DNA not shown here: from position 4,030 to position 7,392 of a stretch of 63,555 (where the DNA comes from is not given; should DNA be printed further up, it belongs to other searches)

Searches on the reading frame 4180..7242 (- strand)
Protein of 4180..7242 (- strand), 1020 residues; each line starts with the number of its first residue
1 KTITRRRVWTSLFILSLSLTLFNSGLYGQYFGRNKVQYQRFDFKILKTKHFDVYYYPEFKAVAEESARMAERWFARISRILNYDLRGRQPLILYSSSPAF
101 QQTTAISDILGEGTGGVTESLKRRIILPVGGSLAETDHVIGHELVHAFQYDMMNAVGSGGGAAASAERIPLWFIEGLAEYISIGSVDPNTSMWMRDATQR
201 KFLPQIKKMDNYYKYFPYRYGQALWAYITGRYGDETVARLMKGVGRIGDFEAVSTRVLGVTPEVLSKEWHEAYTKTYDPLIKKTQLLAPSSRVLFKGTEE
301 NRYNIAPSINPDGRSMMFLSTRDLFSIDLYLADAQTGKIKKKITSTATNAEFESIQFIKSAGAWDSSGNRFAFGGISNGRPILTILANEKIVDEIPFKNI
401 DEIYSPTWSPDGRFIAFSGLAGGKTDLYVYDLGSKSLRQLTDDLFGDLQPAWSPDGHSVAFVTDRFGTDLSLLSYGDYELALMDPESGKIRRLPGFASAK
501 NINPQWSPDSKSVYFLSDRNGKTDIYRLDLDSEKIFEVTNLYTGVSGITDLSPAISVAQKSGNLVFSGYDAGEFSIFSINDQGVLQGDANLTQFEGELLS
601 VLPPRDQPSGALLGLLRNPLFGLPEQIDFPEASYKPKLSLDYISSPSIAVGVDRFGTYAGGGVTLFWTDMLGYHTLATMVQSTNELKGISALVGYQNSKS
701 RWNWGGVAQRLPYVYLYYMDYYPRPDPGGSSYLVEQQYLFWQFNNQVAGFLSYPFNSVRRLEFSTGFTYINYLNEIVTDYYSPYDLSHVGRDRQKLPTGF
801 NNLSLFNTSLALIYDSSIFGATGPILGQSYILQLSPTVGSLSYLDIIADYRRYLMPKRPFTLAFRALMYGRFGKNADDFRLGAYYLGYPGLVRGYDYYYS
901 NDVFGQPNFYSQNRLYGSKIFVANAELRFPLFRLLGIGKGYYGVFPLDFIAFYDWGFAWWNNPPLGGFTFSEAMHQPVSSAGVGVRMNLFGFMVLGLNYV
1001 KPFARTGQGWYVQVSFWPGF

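Call 61: search_protein_families(library=pfam, proteins=[window:4180-7242:-], max_evalue=0.00001)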
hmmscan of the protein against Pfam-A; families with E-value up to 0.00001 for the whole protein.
window:4180-7242:- (1020 aa): 2 families
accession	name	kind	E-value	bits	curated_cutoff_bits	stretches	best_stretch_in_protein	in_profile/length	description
PF07676.18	PD40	-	6.1e-23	80.6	20.9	1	500-527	10-38/38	WD40-like Beta Propeller Repeat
PF00930.27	DPPIV_N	-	4.1e-07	29.5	22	0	451-578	190-311/354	Dipeptidyl peptidase IV (DPP IV) N-terminal region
